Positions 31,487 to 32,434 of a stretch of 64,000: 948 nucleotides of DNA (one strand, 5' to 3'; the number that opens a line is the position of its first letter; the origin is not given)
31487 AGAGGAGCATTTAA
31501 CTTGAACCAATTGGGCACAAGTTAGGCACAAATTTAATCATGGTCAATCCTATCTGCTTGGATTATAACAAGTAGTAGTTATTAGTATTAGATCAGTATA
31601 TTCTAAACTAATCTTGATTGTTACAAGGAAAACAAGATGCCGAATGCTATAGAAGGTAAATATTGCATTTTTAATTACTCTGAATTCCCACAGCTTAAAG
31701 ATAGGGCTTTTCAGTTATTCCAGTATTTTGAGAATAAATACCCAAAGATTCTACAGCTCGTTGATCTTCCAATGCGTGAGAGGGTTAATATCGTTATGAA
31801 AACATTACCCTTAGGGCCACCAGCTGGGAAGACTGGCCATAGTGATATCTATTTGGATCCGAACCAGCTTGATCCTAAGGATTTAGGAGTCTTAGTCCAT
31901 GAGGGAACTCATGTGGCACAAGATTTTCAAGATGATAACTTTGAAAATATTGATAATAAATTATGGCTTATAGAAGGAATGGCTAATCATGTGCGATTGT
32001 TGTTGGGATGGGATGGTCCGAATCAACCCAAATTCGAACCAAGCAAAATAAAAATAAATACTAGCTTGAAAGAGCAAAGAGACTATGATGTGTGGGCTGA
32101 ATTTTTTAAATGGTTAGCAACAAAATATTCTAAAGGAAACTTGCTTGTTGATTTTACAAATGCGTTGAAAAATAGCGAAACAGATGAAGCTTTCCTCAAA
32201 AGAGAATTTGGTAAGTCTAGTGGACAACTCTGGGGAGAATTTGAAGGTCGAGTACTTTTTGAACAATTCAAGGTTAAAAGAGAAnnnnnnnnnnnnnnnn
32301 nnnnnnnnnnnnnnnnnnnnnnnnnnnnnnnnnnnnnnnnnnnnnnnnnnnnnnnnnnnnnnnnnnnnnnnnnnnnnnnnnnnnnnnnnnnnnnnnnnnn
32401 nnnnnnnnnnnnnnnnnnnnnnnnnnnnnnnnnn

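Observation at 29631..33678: Candidate novel defence or abortive-infection module: integrase-linked ORF, HEPN-motif protein and HExxHxxQ metallopeptidase-like multidomain protein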

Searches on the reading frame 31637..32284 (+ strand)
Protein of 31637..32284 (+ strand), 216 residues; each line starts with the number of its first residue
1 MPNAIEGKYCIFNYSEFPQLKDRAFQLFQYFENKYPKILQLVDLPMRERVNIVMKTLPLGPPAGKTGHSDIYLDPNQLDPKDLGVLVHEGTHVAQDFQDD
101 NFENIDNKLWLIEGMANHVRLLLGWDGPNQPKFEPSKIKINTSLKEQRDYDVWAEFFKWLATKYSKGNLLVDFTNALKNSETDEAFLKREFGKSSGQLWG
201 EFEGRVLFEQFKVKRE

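Call 36: search_protein_representatives(protein=window:31637-32284:+)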
Query: 216 residues. Proteins with E-value up to 0.001 (for the whole library): 166; up to 1e-10: 15; up to 1e-30: 3. The best 150 are listed.
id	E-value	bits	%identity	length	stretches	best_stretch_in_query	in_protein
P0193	2.6e-110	383.7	79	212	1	1-207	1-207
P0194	2.7e-44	167.8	51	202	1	4-204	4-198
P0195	2.2e-35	138.7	41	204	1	3-205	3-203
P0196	1.4e-25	106.6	36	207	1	5-203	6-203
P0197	6.7e-17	78.2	29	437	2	17-203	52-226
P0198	2.4e-15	73.2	26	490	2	63-203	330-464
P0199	3.7e-14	69.3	32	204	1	5-203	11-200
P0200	2.5e-13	66.6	35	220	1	5-203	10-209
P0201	1.0e-12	64.5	30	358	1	10-202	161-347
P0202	3.5e-12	62.8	33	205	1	5-201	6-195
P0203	6.0e-12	62.0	35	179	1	5-179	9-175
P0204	9.3e-12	61.4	32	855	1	5-203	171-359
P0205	1.2e-11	61.0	30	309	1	5-203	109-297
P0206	1.3e-11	60.9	34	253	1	10-203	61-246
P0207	1.6e-11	60.6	28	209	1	3-201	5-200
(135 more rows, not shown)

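Call 40: find_encoding_contigs(protein=P0193, flank=5000, max_places=4)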
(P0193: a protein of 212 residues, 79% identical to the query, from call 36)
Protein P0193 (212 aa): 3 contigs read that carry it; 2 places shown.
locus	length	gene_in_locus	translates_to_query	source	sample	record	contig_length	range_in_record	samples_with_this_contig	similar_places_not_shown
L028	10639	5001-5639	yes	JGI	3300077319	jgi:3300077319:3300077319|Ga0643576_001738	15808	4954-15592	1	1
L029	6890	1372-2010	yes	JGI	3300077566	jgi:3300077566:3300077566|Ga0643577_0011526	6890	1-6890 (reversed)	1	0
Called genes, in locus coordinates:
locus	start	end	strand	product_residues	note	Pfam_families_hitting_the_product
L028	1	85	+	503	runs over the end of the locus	PF00078:RVT_1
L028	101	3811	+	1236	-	PF04313:HSDR_N, PF04851:ResIII, PF18766:SWI2_SNF2, PF22679:T1R_D3-like, PF11867:T1RH-like_C, PF00717:Peptidase_S24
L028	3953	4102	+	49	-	-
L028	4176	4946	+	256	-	-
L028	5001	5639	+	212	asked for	PF04450:BSP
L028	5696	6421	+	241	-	PF13271:DUF4062 (faint)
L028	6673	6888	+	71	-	-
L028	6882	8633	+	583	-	PF05970:PIF1, PF13604:AAA_30 (faint), PF13538:UvrD_C_2 (weak)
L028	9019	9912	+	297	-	-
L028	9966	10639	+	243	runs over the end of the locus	-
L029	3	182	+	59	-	?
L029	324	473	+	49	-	-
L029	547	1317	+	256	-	-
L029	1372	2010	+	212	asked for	PF04450:BSP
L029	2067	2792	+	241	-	PF13271:DUF4062 (faint)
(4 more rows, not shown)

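Call 66: search_protein_families(library=pfam, proteins=[L028:4176-4946:+, L028:5696-6421:+], max_evalue=0.01)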
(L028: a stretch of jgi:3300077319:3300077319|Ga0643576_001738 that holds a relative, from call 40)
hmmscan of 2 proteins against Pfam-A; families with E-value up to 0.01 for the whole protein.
L028:4176-4946:+ (256 aa): 0 families

L028:5696-6421:+ (241 aa): 1 family
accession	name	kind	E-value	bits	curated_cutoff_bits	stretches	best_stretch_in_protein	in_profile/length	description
PF13271.11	DUF4062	-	1.8e-05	25.3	24.7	1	7-76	2-64/82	Domain of unknown function (DUF4062)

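Call 69: find_related_loci(query=A6, collection=viral_contigs, flank=6000)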
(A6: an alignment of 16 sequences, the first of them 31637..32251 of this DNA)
Query A6 (205 aa) in viral_contigs; peptide patterns used: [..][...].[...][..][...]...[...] (x = any residue, [..] = any of these).
25 stretches matched a pattern, but none encodes a relative of the query by tblastn (E <= 1e-3).

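Call 74: find_related_loci(query=P0193, collection=metagenome_contigs, flank=5000)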
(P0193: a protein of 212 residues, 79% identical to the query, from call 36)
Query P0193 (212 aa) in metagenome_contigs; peptide patterns used: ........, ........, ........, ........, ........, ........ (x = any residue, [..] = any of these).
59 stretches matched a pattern, but none encodes a relative of the query by tblastn (E <= 1e-3).

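Call 76: find_related_loci(query=A8, collection=metagenome_contigs, flank=5000)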
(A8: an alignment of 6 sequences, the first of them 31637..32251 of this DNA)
Query A8 (205 aa) in metagenome_contigs; peptide patterns used: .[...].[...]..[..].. (x = any residue, [..] = any of these).
69 stretches matched a pattern; 13 encode a relative of the query (tblastn E <= 1e-3); 13 distinct loci.
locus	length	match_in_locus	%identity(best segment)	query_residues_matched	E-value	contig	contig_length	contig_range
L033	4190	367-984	76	1-205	2e-105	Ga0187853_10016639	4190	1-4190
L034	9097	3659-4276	76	1-205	9e-105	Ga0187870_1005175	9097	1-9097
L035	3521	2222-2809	46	4-204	1e-51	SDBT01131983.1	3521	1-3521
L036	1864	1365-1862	46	1-174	6e-45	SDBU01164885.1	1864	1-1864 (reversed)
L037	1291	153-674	29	5-187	1e-21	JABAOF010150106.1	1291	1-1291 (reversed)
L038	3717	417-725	30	84-203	2e-8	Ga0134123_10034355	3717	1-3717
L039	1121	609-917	31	84-203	5e-8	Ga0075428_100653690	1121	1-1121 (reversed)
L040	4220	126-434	29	84-203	8e-7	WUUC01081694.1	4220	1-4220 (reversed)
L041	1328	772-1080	29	84-203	2e-6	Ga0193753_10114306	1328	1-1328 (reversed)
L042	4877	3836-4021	39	65-124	6e-6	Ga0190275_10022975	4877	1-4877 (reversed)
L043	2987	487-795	28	84-203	2e-5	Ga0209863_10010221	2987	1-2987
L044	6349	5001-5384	27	68-203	7e-5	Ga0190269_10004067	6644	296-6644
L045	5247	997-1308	26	84-203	9e-5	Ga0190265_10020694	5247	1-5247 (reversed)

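Call 102: search_protein_families(library=pfam, proteins=[L034:4832-6733:+, L034:6932-7966:+, L034:2095-3321:+, L034:558-938:+, L028:9019-9912:+], max_evalue=0.001)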
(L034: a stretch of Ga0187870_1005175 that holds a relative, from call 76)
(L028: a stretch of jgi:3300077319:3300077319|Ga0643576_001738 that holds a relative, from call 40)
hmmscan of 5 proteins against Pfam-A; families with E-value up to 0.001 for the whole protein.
L034:4832-6733:+ (633 aa): 1 family
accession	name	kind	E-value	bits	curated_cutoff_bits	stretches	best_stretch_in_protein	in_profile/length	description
PF00226.36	DnaJ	-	2.4e-16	60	27.8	1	398-450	5-57/63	DnaJ domain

L034:6932-7966:+ (344 aa): 1 family
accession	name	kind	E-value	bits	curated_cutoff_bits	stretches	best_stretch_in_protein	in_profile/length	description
PF16289.11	PIN_12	-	4.7e-12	47.1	32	1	7-162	1-172/172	PIN domain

L034:2095-3321:+ (408 aa): 1 family
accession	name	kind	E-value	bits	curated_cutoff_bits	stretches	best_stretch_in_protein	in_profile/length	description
PF03781.23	FGE-sulfatase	-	5.5e-53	180.7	23.3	1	186-404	4-254/255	Sulfatase-modifying factor enzyme 1-like domain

L034:558-938:+ (126 aa): 1 family
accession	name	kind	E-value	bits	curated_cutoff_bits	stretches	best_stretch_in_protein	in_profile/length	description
PF12616.13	DUF3775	-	1.8e-18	66.7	27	1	49-118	3-71/73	Protein of unknown function (DUF3775)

L028:9019-9912:+ (297 aa): 1 family
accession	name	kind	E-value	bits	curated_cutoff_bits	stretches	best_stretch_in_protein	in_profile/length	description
PF14281.12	PDDEXK_4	-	8.3e-06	26.3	22.3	1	57-157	63-166/183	PD-(D/E)XK nuclease superfamily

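Call 112: search_solved_structures(query=A6, max_evalue=1)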
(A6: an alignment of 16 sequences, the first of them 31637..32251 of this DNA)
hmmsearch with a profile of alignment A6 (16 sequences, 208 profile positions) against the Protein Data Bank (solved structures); distinct sequences matched with E-value up to 1: 4.
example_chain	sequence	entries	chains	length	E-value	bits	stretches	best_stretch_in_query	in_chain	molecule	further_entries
6uct_A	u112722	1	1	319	0.014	18.2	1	8-62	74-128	p9-1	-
7kvc_A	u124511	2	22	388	0.019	17.7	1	8-62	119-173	p9-1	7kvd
3sks_A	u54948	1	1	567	0.36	13.6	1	73-110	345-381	Putative Oligoendopeptidase F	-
2h1j_A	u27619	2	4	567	0.68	12.6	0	78-110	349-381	Oligoendopeptidase F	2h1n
